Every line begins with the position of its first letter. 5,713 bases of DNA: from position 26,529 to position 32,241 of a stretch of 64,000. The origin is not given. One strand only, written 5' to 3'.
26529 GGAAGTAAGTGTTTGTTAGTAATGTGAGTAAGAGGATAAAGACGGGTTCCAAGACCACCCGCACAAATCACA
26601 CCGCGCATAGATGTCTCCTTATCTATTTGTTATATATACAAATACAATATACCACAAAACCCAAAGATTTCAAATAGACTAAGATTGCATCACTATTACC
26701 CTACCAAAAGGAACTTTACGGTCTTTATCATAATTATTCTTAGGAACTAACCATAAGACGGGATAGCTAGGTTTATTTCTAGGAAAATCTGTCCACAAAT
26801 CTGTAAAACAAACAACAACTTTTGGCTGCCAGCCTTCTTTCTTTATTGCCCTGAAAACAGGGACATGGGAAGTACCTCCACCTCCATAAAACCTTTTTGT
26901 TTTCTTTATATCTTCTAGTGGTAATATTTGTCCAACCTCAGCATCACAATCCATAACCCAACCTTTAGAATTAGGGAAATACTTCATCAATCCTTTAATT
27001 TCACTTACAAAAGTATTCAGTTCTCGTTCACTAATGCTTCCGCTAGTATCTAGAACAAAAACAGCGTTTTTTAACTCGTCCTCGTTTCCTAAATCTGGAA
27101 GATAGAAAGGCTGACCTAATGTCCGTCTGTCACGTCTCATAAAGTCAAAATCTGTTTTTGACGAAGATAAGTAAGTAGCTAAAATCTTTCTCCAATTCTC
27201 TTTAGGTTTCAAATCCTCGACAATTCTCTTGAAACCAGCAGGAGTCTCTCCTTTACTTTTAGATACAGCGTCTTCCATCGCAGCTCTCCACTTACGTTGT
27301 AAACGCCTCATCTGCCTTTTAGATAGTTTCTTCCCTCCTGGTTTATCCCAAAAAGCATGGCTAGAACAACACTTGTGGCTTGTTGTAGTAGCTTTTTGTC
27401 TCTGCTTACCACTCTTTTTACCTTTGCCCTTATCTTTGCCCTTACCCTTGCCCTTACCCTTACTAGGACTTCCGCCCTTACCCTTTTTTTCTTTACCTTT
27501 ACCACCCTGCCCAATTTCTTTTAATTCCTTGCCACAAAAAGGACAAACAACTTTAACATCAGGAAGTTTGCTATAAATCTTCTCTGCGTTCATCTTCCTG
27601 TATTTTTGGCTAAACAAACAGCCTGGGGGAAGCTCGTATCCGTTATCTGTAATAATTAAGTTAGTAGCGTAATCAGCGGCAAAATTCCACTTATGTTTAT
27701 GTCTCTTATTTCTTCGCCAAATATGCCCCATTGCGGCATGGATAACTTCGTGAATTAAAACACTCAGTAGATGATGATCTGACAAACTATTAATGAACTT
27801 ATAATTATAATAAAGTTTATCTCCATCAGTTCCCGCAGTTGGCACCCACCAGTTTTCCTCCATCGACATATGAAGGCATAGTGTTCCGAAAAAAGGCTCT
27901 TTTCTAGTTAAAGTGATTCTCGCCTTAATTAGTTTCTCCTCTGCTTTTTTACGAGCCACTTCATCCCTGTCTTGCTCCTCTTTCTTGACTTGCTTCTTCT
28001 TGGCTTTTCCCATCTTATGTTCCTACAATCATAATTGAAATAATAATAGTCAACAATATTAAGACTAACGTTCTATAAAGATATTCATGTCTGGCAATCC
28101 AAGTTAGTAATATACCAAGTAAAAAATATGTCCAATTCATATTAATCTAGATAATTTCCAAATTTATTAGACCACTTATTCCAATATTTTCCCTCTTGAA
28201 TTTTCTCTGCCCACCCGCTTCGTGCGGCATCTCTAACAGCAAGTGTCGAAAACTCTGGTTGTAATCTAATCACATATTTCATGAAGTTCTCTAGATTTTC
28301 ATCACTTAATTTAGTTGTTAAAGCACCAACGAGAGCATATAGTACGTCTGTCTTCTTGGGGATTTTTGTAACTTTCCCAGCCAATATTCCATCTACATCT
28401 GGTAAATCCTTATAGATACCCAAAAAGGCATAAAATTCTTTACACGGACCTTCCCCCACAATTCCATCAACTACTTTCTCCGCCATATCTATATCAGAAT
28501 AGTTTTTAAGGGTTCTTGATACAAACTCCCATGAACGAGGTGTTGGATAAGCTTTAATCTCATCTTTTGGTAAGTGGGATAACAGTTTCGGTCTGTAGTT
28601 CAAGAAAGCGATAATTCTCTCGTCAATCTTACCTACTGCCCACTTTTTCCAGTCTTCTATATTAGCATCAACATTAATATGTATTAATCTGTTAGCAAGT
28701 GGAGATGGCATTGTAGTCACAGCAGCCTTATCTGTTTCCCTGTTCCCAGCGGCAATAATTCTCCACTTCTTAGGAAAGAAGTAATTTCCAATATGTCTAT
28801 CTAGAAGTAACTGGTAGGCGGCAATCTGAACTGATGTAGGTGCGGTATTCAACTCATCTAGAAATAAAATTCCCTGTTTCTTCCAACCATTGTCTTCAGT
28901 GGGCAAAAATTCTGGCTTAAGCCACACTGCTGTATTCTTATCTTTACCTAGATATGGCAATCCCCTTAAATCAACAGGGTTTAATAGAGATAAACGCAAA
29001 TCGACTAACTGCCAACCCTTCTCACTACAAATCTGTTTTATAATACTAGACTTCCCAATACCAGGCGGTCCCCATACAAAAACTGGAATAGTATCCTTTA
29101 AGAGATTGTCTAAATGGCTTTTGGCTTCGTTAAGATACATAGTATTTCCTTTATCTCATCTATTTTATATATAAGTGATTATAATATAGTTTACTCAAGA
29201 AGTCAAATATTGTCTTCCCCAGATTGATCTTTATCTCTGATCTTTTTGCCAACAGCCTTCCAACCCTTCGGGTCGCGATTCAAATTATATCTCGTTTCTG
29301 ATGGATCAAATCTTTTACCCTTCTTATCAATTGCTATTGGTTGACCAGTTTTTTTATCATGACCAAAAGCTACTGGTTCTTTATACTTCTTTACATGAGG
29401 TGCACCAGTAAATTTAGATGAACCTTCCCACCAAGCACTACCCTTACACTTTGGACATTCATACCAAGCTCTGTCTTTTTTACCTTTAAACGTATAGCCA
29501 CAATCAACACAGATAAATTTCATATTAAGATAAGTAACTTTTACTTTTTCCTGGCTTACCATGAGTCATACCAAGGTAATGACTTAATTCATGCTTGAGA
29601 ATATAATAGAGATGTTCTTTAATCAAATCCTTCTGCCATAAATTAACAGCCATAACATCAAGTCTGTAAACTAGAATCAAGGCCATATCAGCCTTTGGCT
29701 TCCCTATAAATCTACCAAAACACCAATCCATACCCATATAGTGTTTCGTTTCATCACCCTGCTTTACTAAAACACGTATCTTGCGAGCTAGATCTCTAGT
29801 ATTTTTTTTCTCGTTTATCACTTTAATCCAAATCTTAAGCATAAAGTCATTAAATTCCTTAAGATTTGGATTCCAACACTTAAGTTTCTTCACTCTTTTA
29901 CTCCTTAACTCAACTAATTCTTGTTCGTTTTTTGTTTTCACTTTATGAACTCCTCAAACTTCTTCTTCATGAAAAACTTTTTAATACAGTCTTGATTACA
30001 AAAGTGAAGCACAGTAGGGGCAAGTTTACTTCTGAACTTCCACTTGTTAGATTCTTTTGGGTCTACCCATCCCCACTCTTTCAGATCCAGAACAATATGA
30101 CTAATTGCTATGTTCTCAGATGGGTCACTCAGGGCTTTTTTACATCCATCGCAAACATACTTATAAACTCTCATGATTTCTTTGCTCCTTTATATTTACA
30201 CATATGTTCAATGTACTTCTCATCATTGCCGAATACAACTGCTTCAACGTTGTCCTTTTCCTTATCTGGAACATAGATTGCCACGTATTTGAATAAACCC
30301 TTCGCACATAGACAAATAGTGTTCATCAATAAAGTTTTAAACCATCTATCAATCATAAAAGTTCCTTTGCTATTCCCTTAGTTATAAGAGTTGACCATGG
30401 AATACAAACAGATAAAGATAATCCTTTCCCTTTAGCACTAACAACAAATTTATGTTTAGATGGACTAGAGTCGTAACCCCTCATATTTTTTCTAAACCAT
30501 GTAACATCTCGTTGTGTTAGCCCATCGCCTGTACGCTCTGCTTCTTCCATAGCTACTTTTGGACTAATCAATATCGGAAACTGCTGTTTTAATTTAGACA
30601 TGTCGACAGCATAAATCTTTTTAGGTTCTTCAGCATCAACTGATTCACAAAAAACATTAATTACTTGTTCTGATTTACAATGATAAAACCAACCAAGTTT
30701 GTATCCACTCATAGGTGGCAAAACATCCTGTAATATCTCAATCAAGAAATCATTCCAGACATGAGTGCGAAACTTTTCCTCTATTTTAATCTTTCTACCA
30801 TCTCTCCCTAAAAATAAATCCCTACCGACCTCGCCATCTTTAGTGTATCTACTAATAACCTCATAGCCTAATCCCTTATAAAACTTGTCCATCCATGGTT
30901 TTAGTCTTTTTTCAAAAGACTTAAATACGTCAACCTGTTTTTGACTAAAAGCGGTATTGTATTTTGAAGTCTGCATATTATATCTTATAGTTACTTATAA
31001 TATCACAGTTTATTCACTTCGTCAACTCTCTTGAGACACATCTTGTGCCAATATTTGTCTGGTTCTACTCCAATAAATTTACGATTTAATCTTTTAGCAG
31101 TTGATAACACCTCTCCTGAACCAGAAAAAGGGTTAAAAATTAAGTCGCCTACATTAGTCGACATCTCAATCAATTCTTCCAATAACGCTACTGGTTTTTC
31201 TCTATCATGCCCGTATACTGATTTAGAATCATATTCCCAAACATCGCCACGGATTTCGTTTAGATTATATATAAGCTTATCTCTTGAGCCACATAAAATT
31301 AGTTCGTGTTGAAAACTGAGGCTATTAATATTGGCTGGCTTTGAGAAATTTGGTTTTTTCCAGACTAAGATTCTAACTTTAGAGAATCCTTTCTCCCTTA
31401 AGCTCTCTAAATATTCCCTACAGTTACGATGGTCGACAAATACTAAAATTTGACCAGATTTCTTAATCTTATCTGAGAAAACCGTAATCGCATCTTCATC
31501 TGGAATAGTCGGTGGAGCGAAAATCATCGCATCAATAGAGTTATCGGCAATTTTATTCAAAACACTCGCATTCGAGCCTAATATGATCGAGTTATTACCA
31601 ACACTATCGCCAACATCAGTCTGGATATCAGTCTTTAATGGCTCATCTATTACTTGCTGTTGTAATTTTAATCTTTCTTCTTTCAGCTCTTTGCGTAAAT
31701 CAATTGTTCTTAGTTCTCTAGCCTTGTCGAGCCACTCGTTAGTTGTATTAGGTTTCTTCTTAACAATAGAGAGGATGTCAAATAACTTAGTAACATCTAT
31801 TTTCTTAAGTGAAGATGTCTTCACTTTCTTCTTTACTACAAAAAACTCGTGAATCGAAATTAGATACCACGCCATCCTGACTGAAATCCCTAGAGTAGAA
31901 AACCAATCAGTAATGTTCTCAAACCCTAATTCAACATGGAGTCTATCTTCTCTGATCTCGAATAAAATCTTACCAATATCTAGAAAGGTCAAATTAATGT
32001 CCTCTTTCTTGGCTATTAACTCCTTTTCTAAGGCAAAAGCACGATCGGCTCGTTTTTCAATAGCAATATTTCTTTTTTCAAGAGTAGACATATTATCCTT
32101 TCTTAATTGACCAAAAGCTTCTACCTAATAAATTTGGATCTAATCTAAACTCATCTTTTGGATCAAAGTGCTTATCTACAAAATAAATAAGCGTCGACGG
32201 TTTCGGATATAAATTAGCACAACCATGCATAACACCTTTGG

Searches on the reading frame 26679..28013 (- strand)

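Call 13: search_protein_families(library=pfam, proteins=[window:26679-28013:-])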
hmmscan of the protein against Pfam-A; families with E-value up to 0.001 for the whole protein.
window:26679-28013:- (444 aa): 3 families
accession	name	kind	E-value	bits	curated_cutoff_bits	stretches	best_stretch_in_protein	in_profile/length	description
PF13203.12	DUF2201_N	-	8.9e-36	124.3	23.2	1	25-306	3-268/271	Putative metallopeptidase domain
PF09967.15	DUF2201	-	2.5e-22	79.7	26.4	1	318-442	2-122/123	VWA-like domain (DUF2201)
PF10263.15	SprT-like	-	7.2e-06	26.3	25.6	1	68-116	47-95/108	SprT-like family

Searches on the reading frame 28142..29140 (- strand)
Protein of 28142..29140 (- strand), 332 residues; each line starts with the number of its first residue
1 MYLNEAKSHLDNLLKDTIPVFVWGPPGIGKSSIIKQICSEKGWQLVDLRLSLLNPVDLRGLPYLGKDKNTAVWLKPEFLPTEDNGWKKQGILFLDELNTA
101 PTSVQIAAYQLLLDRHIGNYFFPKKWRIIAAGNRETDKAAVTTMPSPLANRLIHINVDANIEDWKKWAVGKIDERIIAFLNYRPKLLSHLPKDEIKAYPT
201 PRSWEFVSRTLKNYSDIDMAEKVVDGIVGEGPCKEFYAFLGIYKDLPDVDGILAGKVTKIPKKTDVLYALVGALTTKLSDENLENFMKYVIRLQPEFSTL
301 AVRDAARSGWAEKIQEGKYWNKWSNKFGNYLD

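Call 13: search_protein_families(library=pfam, proteins=[window:28142-29140:-])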
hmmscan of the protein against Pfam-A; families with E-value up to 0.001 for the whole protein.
window:28142-29140:- (332 aa): 3 families
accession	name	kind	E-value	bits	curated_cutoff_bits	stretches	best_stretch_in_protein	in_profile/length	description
PF00004.35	AAA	-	2e-05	25.5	21.2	1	21-104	2-73/131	ATPase family associated with various cellular activities (AAA)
PF07728.20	AAA_5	-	2.9e-05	24.5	22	1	19-136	1-125/139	AAA domain (dynein-related subfamily)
PF00158.32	Sigma54_activat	-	0.00011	22.4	20.2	0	88-143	93-153/168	Sigma-54 interaction domain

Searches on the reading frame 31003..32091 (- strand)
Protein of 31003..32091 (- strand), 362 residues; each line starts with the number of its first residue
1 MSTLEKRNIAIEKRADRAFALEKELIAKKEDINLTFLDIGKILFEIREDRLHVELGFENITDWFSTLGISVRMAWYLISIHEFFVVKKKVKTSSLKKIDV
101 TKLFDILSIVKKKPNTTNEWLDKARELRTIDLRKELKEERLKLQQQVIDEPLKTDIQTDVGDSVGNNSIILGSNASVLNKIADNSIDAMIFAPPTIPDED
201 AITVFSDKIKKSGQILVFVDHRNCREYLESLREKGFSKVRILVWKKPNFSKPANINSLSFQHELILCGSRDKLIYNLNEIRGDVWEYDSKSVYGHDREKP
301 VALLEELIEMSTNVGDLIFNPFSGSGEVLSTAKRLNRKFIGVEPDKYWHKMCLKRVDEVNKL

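Call 13: search_protein_families(library=pfam, proteins=[window:31003-32091:-])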
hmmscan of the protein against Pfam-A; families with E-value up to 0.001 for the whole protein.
window:31003-32091:- (362 aa): 1 family
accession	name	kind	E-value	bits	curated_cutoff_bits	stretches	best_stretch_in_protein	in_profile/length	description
PF01555.25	N6_N4_Mtase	-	3.7e-24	86.3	26.7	1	207-350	41-217/221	DNA methylase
